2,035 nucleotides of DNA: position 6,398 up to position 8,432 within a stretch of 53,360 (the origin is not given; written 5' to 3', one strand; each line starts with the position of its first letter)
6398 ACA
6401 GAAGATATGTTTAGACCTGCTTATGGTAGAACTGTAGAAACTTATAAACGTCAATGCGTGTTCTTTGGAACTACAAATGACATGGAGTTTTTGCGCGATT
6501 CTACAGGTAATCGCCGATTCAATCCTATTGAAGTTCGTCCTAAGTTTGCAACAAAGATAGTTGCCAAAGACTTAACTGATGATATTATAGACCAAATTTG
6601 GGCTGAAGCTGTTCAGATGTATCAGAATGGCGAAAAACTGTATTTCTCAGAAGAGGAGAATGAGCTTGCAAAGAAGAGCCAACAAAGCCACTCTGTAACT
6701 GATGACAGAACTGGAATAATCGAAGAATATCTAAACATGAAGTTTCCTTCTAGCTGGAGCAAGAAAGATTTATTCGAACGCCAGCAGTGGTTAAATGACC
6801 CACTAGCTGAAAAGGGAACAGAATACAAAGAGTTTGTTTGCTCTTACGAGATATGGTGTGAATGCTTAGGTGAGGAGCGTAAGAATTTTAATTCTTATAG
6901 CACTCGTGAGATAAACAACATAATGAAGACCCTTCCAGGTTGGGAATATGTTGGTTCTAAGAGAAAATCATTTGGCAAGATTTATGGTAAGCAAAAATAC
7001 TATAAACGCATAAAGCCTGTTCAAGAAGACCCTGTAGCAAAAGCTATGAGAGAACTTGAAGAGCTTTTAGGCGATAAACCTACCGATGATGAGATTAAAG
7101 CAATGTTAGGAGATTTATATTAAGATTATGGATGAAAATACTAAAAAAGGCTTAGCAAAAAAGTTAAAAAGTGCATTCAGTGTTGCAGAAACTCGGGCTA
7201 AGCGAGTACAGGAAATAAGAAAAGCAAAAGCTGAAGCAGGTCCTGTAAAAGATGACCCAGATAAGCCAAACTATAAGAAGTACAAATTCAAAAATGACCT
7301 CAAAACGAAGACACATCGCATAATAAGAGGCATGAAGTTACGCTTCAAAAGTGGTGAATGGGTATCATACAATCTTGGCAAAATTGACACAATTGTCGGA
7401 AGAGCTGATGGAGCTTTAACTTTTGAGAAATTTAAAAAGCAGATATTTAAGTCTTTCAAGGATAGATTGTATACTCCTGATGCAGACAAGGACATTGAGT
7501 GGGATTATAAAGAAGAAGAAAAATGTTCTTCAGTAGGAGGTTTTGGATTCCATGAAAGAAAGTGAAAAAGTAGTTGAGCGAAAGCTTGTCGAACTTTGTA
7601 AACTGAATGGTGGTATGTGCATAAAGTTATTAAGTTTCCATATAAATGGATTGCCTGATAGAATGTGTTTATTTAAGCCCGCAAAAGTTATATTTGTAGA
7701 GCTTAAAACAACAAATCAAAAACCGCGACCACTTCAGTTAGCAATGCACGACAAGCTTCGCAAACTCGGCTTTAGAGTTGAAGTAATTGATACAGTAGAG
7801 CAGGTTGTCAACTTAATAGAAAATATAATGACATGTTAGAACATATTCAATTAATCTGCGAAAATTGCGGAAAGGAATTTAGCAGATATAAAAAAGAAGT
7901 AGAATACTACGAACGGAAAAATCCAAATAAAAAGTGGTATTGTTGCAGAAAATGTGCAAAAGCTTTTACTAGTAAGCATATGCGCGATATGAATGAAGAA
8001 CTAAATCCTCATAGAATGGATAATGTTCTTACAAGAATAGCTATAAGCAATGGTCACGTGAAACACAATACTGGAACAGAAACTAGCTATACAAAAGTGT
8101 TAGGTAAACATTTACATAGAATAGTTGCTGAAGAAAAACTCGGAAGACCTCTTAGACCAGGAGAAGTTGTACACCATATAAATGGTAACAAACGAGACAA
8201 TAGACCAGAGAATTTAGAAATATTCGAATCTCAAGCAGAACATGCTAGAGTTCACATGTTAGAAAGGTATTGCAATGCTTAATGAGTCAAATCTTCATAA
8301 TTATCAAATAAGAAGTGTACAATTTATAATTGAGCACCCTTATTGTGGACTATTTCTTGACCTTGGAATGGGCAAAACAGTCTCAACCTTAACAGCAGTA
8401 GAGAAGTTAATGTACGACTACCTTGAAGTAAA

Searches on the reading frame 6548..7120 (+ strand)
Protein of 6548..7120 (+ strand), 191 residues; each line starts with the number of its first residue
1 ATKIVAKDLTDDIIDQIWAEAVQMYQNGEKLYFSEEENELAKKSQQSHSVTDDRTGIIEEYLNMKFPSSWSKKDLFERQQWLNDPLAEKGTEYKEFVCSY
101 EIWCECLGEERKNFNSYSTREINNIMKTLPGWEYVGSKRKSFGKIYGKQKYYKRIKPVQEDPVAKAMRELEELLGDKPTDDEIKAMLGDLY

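Call 67: find_homologous_proteins(query=window:6548-7120:+, max_evalue=0.00001)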
Query window:6548-7120:+ (191 aa): 52 proteins with E <= 0.00001 among 157 candidates.
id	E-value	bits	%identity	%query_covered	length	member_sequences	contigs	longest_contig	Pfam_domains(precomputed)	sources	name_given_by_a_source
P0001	2.6e-50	189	57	81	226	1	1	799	PF00281.25,PF05272.18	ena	-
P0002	4.0e-50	189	57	76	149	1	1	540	-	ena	-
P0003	2.0e-49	186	56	81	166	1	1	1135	PF05272.18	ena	-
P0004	2.4e-49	186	56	80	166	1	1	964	-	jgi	jgi:hypothetical protein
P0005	3.0e-49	186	55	80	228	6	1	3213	PF05272.18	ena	-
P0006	3.2e-49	186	57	80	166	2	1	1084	PF05272.18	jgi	jgi:hypothetical protein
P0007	1.5e-48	183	57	80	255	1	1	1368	PF05272.18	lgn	-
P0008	3.7e-48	182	53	81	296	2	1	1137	PF19263.6,PF05272.18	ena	-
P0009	4.0e-48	182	54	81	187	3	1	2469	PF05272.18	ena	-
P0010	4.4e-48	182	57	80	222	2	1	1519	PF05272.18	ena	-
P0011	1.9e-47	180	54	81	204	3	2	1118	PF05272.18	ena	-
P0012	5.1e-47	178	55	81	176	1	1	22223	PF05272.18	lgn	-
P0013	1.3e-46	177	54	81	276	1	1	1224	PF19263.6,PF05272.18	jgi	jgi:predicted P-loop ATPase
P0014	2.9e-46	176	51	81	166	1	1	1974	-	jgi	jgi:hypothetical protein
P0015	1.2e-45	174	50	81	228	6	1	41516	PF05272.18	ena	-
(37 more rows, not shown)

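Call 73: predict_structure(alignment_id=A3)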
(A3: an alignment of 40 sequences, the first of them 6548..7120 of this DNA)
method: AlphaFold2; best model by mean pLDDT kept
length: 191 residues; sequences in the alignment: 40
mean_pLDDT: 87.1   pTM: 0.67
mean pLDDT of the five models: 87.1, 86.4, 86.3, 85.6, 84.3
residues with pLDDT >= 90: 114; 70-90: 59; 50-70: 14; < 50: 4
segments of 3 or more residues with pLDDT < 50: 1-3
pLDDT, mean of each block of 10 residues (from residue 1): 68 92 90 80 69 90 95 94 94 96 97 96 95 95 87 84 78 83 76 49
secondary structure, 60 per line:
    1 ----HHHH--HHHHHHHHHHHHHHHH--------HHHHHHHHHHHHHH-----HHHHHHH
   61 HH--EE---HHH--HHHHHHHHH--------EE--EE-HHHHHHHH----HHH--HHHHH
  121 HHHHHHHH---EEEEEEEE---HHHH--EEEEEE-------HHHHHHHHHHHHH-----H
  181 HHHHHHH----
elements in order: H5-8 H11-26 H35-48 H54-62 H75-83 H99-106 H116-128 E132-139 H143-146 E149-154 H162-174 H180-187

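Call 76: fold_search(model_id=the predicted structure, library=pdb)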
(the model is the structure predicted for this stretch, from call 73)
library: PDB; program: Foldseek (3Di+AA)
matches with E <= 10: 225; with E <= 0.001: 6
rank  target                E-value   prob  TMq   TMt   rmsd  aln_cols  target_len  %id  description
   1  7pds_A                7.8e-07  1.00  0.52  0.25   5.4       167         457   25  The structure of PriRep1 with dsDNA (released 2022-07-13)
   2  7pds_B                1.3e-06  1.00  0.54  0.26   5.1       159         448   26  The structure of PriRep1 with dsDNA (released 2022-07-13)
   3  7pds_D                2.2e-06  1.00  0.56  0.26   5.1       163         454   26  The structure of PriRep1 with dsDNA (released 2022-07-13)
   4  7pds_E                2.9e-06  1.00  0.54  0.25   5.2       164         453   24  The structure of PriRep1 with dsDNA (released 2022-07-13)
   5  7pds_C                5.2e-06  1.00  0.56  0.26   5.0       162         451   26  The structure of PriRep1 with dsDNA (released 2022-07-13)
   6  7pds_F                4.7e-05  1.00  0.55  0.26   5.6       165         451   25  The structure of PriRep1 with dsDNA (released 2022-07-13)
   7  8ity_P                2.1e-01  0.23  0.25  0.21  13.2       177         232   15  human RNA polymerase III pre-initiation complex closed DNA 1 (released 2023-06-07)
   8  1jxs_MODEL_1_A        2.9e-01  0.23  0.22  0.38  11.1       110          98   16  Solution Structure of the DNA-Binding Domain of Interleukin Enhancer Binding Factor (released 2003-03-11)
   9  8sro_C                2.9e-01  0.21  0.21  0.38  10.3       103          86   14  FoxP3 tetramer on TTTG repeats (released 2023-10-18)
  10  3qu6_A                3.1e-01  0.28  0.18  0.30   6.3        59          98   15  Crystal structure of IRF-3 DBD free form (released 2011-06-01)
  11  8sro_A                3.4e-01  0.20  0.21  0.37  10.9       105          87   10  FoxP3 tetramer on TTTG repeats (released 2023-10-18)
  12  2o61_A                3.4e-01  0.12  0.16  0.07  15.7        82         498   11  Crystal Structure of NFkB, IRF7, IRF3 bound to the interferon-b enhancer (released 2007-07-24)
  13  7yz7_A                3.8e-01  0.15  0.20  0.28  14.6       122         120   15  Crystal structure of the zebrafish FoxH1 bound to the TGTGGATT site (released 2022-11-16)
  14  9d2l_T                4.1e-01  0.15  0.21  0.35  12.4       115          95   11  FoxP3 multimers bridge four T2G repeat DNAs (released 2025-10-29)
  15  6qpq_D                5.0e-01  0.41  0.24  0.50   8.3        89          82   12  The structure of the cohesin head module elucidates the mechanism of ring opening (released 2020-02-05)
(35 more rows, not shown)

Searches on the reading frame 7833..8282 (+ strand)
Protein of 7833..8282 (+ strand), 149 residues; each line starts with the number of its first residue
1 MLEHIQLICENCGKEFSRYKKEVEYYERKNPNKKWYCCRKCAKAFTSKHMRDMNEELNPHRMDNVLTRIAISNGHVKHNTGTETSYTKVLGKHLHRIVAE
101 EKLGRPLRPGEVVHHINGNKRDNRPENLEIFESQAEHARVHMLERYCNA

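Call 18: search_protein_families(library=phrogs, proteins=[window:7833-8282:+])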
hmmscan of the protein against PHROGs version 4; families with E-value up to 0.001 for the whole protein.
window:7833-8282:+ (149 aa): 14 families
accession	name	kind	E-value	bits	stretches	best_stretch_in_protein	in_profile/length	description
phrog_21964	-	DNA, RNA and nucleotide metabolism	1.4e-13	52.1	1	73-142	148-213/244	HNH endonuclease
phrog_20891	-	DNA, RNA and nucleotide metabolism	1.2e-12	48.9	1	32-144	97-207/219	HNH endonuclease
phrog_7545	-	DNA, RNA and nucleotide metabolism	1.3e-12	49.2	1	93-146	85-138/160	HNH endonuclease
phrog_15471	-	DNA, RNA and nucleotide metabolism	2.5e-12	48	1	90-142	30-81/183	HNH endonuclease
phrog_959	-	DNA, RNA and nucleotide metabolism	9.2e-12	45.9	1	73-147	42-113/138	HNH endonuclease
phrog_10730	-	DNA, RNA and nucleotide metabolism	1.2e-11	45.8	1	93-141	94-141/234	HNH endonuclease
phrog_19902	-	DNA, RNA and nucleotide metabolism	5.3e-10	40.4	1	5-142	10-137/221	HNH endonuclease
phrog_1271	-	DNA, RNA and nucleotide metabolism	7.6e-10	39.7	1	6-148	212-323/361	HNH endonuclease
phrog_59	-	DNA, RNA and nucleotide metabolism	8.9e-10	39.5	1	92-129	189-224/423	HNH endonuclease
phrog_14913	-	DNA, RNA and nucleotide metabolism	2.2e-08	35.3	1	93-145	41-92/149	HNH endonuclease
phrog_25114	-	unknown function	1.5e-07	32.4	1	80-142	64-133/156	-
phrog_99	-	DNA, RNA and nucleotide metabolism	4e-06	27.7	1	94-129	160-194/383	HNH endonuclease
phrog_1492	-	DNA, RNA and nucleotide metabolism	9e-05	22.8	1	95-129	115-148/414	HNH endonuclease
phrog_826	-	DNA, RNA and nucleotide metabolism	0.00068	20.3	1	91-139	109-156/281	HNH endonuclease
